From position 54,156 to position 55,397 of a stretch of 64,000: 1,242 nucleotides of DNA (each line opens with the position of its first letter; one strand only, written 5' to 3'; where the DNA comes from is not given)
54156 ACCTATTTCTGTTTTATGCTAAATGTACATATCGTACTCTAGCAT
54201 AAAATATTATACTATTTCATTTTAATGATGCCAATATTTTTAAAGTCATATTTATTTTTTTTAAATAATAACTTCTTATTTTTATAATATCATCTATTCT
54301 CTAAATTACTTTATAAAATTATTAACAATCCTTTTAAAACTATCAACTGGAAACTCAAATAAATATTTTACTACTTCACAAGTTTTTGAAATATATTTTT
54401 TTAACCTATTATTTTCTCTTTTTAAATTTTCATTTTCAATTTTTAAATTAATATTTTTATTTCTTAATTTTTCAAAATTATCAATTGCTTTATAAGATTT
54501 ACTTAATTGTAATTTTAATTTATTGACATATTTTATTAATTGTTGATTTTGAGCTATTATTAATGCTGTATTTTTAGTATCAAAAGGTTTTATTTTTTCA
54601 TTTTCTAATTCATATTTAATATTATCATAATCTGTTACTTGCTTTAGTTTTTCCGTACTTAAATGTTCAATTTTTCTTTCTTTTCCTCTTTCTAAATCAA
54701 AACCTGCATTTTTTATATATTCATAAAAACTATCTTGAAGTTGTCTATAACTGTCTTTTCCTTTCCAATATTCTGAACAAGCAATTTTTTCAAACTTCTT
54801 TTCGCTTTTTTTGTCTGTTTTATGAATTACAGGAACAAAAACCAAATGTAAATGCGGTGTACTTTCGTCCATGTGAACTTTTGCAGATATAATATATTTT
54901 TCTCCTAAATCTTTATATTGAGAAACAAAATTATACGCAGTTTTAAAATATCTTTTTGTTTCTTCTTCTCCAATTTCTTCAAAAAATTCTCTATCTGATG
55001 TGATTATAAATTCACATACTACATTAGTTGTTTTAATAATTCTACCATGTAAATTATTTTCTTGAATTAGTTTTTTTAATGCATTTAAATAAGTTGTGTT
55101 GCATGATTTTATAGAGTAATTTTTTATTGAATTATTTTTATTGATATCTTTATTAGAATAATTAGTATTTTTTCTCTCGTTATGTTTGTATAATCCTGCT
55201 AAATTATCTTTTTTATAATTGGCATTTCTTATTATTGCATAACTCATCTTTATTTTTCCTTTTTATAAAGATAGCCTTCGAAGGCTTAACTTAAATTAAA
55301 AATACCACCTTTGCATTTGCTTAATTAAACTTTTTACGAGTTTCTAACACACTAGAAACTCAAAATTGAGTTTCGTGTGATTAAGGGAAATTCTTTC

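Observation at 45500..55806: tRNA-Pro-integrated mobilizable element with MobV relaxase next to a relaxase-less T4SS-like locus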

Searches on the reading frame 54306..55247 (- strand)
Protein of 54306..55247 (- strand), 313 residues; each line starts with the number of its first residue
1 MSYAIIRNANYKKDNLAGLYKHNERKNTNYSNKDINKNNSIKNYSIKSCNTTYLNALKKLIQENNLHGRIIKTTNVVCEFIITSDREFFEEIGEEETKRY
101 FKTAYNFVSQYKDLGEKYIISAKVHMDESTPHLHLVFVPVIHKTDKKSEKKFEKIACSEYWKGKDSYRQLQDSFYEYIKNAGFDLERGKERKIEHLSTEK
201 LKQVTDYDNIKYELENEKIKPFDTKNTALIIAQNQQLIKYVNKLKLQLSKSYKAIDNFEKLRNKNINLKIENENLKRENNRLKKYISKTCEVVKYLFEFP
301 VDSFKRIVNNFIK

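Call 8: search_protein_families(library=pfam, proteins=[window:54306-55247:-], max_evalue=0.01)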
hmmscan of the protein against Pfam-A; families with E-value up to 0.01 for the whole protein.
window:54306-55247:- (313 aa): 3 families
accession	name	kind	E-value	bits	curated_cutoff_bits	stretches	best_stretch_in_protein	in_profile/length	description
PF01076.25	Mob_Pre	-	1.7e-40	139.4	25.5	1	1-202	1-195/196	Plasmid recombination enzyme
PF07989.16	Cnn_1N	-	0.0069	17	28.5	1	248-288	30-68/74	Centrosomin N-terminal motif 1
PF06005.17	ZapB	-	0.0083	17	31.5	1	250-286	12-48/71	Cell division protein ZapB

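Call 18: find_encoding_contigs(protein=window:54306-55247:-, flank=10000, max_places=10)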
Protein window:54306-55247:- (313 aa): 8 contigs read that carry it; 7 places shown.
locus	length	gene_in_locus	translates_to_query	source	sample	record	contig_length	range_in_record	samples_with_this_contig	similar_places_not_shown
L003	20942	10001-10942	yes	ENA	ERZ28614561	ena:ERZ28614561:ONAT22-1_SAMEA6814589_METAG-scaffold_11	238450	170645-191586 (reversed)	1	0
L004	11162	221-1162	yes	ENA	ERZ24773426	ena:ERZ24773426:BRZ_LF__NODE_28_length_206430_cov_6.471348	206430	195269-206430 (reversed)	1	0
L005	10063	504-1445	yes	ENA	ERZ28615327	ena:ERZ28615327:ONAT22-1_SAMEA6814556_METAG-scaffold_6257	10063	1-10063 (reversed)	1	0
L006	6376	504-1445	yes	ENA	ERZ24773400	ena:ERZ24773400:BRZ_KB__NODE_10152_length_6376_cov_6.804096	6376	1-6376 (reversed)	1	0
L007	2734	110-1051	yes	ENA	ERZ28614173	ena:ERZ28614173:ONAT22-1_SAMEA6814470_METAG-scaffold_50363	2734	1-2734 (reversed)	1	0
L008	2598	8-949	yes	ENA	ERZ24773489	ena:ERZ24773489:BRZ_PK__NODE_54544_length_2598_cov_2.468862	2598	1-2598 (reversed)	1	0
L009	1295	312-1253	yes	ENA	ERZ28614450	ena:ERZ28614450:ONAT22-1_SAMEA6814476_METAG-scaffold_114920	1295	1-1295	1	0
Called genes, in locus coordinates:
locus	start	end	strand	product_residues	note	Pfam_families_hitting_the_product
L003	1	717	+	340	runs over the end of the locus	PF00963:Cohesin (weak), PF12733:Cadherin-like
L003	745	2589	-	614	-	PF00122:E1-E2_ATPase, PF00702:Hydrolase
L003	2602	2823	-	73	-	PF00403:HMA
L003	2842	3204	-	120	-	PF01022:HTH_5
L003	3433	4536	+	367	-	PF00248:Aldo_ket_red, PF14697:Fer4_21 (faint), PF13746:Fer4_18 (faint), PF00037:Fer4 (faint), PF13183:Fer4_8 (weak), PF13187:Fer4_9, PF13237:Fer4_10 (weak), PF13534:Fer4_17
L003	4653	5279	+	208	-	PF00149:Metallophos, PF12850:Metallophos_2 (weak)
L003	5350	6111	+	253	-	PF01048:PNP_UDP_1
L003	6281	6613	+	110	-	-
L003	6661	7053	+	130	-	PF18920:DUF5671 (weak)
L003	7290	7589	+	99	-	-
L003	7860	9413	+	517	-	PF03747:ADP_ribosyl_GH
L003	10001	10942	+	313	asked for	PF01076:Mob_Pre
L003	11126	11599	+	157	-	-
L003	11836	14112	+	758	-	PF02687:FtsX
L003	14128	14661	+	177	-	PF00005:ABC_tran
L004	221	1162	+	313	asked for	PF01076:Mob_Pre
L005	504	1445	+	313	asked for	PF01076:Mob_Pre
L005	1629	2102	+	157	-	-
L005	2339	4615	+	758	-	PF02687:FtsX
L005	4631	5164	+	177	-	PF00005:ABC_tran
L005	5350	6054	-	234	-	PF13560:HTH_31, PF01381:HTH_3, PF12844:HTH_19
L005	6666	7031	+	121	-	-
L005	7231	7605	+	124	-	-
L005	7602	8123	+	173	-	PF12957:DUF3846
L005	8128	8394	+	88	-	-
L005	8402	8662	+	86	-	-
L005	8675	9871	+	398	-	PF00589:Phage_integrase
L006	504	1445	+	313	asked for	PF01076:Mob_Pre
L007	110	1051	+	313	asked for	PF01076:Mob_Pre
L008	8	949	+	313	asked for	PF01076:Mob_Pre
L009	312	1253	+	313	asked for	PF01076:Mob_Pre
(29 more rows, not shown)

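Call 30: find_homologous_proteins(query=window:54306-55247:-, max_evalue=0.00001)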
Query window:54306-55247:- (313 aa): 5446 proteins with E <= 0.00001 among 6970 candidates; the best 120 are listed.
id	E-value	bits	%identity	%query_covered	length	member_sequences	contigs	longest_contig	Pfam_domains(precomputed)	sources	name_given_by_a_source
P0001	6.4e-198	674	100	100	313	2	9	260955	PF01076.26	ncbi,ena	-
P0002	5.6e-185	632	93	100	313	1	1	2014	PF01076.26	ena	-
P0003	4.2e-174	596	87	100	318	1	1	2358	PF01076.26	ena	-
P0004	2.2e-172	590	86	100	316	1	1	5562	PF01076.26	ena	-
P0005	3.8e-172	589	86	100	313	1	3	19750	PF01076.26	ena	-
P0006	5.4e-172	589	86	100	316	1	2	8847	PF01076.26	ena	-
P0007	8.0e-172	588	86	100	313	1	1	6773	PF01076.26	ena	-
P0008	3.9e-170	583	85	100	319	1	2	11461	PF01076.26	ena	-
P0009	4.1e-170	583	85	100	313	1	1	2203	PF01076.26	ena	-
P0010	1.4e-169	581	86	100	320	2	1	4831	PF01076.26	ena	-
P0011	1.2e-166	571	83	100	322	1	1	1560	PF01076.26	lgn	-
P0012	5.3e-160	550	81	100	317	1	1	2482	PF01076.26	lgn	-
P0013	5.6e-155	533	78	100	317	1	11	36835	PF01076.26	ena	-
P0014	9.8e-155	532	79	100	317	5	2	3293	PF01076.26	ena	-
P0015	1.1e-154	532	78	100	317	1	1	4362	PF01076.26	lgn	-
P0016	1.1e-154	532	80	100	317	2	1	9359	PF01076.26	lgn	-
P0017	2.1e-154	531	78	100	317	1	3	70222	PF01076.26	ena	-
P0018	2.3e-154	531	78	100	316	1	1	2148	PF01076.26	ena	-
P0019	2.3e-154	531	78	100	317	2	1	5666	PF01076.26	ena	-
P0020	6.8e-154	530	78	100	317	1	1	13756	PF01076.26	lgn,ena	-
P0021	1.1e-153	529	79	100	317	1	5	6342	PF01076.26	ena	-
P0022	1.5e-153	528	78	100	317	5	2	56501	PF01076.26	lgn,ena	-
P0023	1.5e-153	528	79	100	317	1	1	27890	PF01076.26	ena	-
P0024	2.6e-153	528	77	100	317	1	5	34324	PF01076.26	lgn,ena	-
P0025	2.9e-153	527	78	100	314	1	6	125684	PF01076.26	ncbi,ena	-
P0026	2.9e-153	527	77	100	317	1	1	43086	PF01076.26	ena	-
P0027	4.3e-153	527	78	100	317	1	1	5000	PF01076.26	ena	-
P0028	1.1e-152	526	78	100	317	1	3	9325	PF01076.26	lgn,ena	-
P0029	1.6e-152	525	78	100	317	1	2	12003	PF01076.26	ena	-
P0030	2.0e-152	525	79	100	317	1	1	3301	PF01076.26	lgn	-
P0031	3.0e-152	524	77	100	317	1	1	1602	PF01076.26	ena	-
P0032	4.5e-152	524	77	100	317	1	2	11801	PF01076.26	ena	-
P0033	4.8e-152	523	78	100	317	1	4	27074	PF01076.26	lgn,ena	-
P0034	7.0e-152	523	78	100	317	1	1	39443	PF01076.26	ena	-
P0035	7.2e-152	523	76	100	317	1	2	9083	PF01076.26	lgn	-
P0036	9.6e-152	522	78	100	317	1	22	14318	PF01076.26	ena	-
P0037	1.0e-151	522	77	100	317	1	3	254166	PF01076.26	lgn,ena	-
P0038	1.4e-151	522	76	100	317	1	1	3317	PF01076.26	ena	-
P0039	1.7e-151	522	78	100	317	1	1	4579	PF01076.26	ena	-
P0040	1.7e-151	522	78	100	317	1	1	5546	PF01076.26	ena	-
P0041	3.0e-151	521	78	100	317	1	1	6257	PF01076.26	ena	-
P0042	3.5e-151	521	77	100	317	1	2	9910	PF01076.26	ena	-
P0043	3.5e-151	521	77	100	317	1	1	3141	PF01076.26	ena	-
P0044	3.7e-151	521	78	100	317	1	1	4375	PF01076.26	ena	-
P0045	3.8e-151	521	77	100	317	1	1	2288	PF01076.26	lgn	-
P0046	5.0e-151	520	77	100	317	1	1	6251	PF01076.26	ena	-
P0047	8.2e-151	519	77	100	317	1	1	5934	PF01076.26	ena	-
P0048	1.0e-150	519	76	100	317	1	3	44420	PF01076.26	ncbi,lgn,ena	-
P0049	1.7e-150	518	76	100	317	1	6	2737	PF01076.26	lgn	-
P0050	2.2e-150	518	77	100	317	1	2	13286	PF01076.26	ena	-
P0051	3.0e-150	518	77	100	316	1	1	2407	PF01076.26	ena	-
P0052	4.3e-150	517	76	100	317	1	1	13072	PF01076.26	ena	-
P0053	5.0e-150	517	77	100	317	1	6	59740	PF01076.26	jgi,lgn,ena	-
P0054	6.4e-150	516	77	100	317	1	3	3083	PF01076.26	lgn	-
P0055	7.0e-150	516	76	100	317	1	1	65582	PF01076.26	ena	-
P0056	8.3e-150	516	77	100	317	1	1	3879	PF01076.26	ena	-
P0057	1.0e-149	516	77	100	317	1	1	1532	PF01076.26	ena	-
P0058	2.2e-149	515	75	100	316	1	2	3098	PF01076.26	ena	-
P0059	2.2e-149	515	75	100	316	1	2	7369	PF01076.26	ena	-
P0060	2.4e-149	515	76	100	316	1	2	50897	PF01076.26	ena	-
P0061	3.9e-149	514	75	100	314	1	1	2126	PF01076.26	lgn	-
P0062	7.3e-149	513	76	100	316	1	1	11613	PF01076.26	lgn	-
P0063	8.9e-149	513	76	100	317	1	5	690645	PF01076.26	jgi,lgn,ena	-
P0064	9.7e-149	513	76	100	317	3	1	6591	PF01076.26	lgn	-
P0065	1.5e-148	512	76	100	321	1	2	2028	PF01076.26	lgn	-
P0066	1.5e-148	512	76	100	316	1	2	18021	PF01076.26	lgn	-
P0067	1.5e-148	512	76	100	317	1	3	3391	PF01076.26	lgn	-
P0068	1.6e-148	512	75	100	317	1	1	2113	PF01076.26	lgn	-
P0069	1.7e-148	512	76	100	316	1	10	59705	PF01076.26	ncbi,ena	-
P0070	1.8e-148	512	76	100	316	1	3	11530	PF01076.26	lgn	-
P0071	2.7e-148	511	74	100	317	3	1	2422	PF01076.26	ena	-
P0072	3.2e-148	511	76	100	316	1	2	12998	PF01076.26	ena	-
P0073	3.5e-148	511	76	100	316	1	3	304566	PF01076.26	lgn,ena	-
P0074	4.4e-148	510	75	100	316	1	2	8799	PF01076.26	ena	-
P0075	7.4e-148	510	76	100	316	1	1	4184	PF01076.26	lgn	-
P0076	9.2e-148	509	76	100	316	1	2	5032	PF01076.26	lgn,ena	-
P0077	1.3e-147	509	74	100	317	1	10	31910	PF01076.26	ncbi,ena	-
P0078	1.3e-147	509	74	100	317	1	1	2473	PF01076.26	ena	-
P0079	1.5e-147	509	76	100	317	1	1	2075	PF01076.26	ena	-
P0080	1.6e-147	509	75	100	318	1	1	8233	PF01076.26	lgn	-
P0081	1.7e-147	509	75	100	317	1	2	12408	PF01076.26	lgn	-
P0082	1.8e-147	508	76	100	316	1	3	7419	PF01076.26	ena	-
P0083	2.1e-147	508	75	100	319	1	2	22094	PF01076.26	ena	-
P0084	2.6e-147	508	76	100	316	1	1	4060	PF01076.26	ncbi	-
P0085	2.6e-147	508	76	100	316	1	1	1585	PF01076.26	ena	-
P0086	2.8e-147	508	76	100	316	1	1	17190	PF01076.26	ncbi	-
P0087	4.1e-147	507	74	100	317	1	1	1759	PF01076.26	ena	-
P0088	4.4e-147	507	75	100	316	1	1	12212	PF01076.26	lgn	-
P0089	4.8e-147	507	74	100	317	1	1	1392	PF01076.26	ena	-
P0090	5.8e-147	507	76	100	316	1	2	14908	PF01076.26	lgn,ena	-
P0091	6.8e-147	507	75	100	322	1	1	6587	PF01076.26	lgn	-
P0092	9.2e-147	506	76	100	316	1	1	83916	PF01076.26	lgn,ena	-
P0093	1.4e-146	506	76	100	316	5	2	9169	PF01076.26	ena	-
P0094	1.4e-146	506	74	100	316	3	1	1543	PF01076.26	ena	-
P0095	1.4e-146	506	75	100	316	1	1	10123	PF01076.26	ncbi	-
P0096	1.4e-146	506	75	100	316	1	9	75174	PF01076.26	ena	-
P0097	1.6e-146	505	74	100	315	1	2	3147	PF01076.26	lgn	-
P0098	1.6e-146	505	75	100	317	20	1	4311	PF01076.26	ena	-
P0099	1.8e-146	505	73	100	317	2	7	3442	PF01076.26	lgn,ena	-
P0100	2.0e-146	505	75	100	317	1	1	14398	PF01076.26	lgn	-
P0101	3.5e-146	504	75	100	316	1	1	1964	PF01076.26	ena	-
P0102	3.8e-146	504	76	100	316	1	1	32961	PF01076.26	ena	-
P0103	4.0e-146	504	74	100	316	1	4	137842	PF01076.26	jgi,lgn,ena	-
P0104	4.6e-146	504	75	100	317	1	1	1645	PF01076.26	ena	-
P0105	8.9e-146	503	75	100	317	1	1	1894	PF01076.26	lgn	-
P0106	1.1e-145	503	74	100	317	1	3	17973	PF01076.26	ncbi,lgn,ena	-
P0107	1.1e-145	503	75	100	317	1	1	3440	PF01076.26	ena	-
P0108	1.1e-145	503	75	100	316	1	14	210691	PF01076.26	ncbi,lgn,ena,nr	ncbi:MAG: plasmid recombination protein [Clostridium sp.]|nr:plasmid recombination protein [Clostrid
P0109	1.2e-145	503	75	100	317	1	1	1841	PF01076.26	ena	-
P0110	1.2e-145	502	73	100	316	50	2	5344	PF01076.26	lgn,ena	-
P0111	1.4e-145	502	73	100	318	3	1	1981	PF01076.26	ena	-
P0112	1.6e-145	502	75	100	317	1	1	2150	PF01076.26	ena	-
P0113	1.7e-145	502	75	100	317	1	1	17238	PF01076.26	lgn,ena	-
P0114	2.8e-145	501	74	100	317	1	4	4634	PF01076.26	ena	-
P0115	2.9e-145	501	75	100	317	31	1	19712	PF01076.26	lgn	-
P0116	2.9e-145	501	75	100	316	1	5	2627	PF01076.26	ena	-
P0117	3.2e-145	501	75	100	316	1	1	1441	PF01076.26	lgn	-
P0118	3.6e-145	501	75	100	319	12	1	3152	PF01076.26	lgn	-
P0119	4.5e-145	501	75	100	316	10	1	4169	PF01076.26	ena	-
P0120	5.6e-145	500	75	100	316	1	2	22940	PF01076.26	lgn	-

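Call 32: search_solved_structures(query=window:54306-55247:-, max_evalue=0.001, show_alignments=1)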
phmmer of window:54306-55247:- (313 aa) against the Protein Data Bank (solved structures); distinct sequences matched with E-value up to 0.001: 1.
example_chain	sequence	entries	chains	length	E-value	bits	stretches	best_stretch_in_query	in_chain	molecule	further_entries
4lvi_A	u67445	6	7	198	1e-31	113.7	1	2-200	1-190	Plasmid recombination enzyme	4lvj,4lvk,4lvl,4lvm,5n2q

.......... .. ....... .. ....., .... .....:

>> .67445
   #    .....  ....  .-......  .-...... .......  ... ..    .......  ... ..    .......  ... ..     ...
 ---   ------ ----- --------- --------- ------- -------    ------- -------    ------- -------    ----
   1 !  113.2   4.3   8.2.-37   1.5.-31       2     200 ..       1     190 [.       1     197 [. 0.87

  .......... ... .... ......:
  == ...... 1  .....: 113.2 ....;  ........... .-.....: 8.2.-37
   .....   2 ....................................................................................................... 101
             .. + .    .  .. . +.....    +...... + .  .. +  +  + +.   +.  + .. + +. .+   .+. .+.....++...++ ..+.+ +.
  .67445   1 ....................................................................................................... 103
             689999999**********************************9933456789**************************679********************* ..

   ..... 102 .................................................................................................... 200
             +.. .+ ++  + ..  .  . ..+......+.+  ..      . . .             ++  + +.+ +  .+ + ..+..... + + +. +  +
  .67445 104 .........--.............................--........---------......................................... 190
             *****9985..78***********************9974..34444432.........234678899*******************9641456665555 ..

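Call 33: search_protein_families(library=ncbifam, proteins=[window:54306-55247:-], max_evalue=0.01)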
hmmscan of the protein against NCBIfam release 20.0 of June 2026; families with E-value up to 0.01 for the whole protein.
window:54306-55247:- (313 aa): 1 family
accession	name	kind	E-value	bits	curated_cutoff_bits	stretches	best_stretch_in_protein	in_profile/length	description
NF041497.1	MobV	equivalog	6.2e-38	130.8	100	1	1-192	1-183/187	MobV family relaxase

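Call 34: search_protein_families(library=phrogs, proteins=[window:54306-55247:-], max_evalue=0.01)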
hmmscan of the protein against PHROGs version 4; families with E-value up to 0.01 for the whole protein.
window:54306-55247:- (313 aa): 0 families

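Call 40: find_encoding_contigs(protein=P0005, flank=10000, max_places=4)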
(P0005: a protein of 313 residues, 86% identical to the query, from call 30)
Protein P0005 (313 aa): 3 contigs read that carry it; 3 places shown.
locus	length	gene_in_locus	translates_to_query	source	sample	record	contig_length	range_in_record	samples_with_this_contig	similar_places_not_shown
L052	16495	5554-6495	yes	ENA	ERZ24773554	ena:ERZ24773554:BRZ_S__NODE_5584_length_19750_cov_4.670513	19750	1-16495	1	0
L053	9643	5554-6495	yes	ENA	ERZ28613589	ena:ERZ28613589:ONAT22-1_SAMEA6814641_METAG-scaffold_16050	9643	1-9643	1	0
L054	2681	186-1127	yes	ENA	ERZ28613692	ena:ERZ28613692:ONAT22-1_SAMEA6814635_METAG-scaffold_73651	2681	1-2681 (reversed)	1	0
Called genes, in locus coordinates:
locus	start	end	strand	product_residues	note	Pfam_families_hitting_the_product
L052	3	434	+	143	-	?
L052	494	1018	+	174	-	PF18573:BclA_C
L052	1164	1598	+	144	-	-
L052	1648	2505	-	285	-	PF04203:Sortase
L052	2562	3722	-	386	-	PF20585:Pectate_lyase_5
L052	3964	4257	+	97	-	PF11007:CotJA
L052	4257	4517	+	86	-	PF12652:CotJB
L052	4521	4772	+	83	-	PF05067:Mn_catalase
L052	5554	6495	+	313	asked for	PF01076:Mob_Pre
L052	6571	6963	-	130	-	-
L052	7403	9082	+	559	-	PF09820:AAA-ATPase_like, PF08011:PDDEXK_9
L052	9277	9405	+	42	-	-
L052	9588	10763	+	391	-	PF19789:DUF6273 (weak)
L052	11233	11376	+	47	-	-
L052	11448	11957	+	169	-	PF00239:Resolvase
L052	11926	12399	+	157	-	PF07508:Recombinase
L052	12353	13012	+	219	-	PF13408:Zn_ribbon_recom (weak)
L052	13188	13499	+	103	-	PF05067:Mn_catalase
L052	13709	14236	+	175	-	PF01966:HD (weak)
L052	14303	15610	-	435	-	PF00089:Trypsin, PF13365:Trypsin_2, PF00595:PDZ, PF13180:PDZ_2, PF17820:PDZ_6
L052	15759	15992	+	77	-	-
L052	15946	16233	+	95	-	-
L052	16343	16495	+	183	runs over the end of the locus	PF01351:RNase_HII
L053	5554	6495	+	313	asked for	PF01076:Mob_Pre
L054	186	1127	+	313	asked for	PF01076:Mob_Pre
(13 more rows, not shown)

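Call 41: find_encoding_contigs(protein=P0025, flank=10000, max_places=4)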
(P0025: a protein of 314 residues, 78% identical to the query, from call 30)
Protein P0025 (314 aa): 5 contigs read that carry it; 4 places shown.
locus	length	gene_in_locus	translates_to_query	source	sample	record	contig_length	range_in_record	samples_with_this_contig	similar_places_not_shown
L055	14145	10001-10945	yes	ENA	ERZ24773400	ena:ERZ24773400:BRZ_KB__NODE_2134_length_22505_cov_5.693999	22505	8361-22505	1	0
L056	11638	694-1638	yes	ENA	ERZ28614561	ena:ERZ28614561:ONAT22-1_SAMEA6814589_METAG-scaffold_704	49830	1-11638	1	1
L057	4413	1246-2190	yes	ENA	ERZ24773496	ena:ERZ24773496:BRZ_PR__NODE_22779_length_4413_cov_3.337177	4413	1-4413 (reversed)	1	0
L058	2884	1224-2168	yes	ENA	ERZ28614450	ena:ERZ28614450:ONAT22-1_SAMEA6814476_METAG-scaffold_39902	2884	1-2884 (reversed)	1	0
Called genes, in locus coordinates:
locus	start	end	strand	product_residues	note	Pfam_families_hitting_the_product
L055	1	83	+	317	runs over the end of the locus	-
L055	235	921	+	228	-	PF00171:Aldedh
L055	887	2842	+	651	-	PF00171:Aldedh, PF00465:Fe-ADH, PF13685:Fe-ADH_2 (weak), PF25137:ADH_Fe_C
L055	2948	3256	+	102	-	PF05154:TM2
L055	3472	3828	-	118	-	-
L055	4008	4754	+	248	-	PF03009:GDPD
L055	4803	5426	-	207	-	-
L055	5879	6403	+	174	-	PF00005:ABC_tran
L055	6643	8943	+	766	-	PF02687:FtsX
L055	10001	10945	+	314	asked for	PF01076:Mob_Pre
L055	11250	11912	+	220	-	PF02463:SMC_N (weak), PF00005:ABC_tran, PF13304:AAA_21 (faint)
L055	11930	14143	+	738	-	?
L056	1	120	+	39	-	?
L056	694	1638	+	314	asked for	PF01076:Mob_Pre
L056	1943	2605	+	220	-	PF02463:SMC_N (weak), PF00005:ABC_tran, PF13304:AAA_21 (faint)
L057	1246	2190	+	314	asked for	PF01076:Mob_Pre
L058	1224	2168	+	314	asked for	PF01076:Mob_Pre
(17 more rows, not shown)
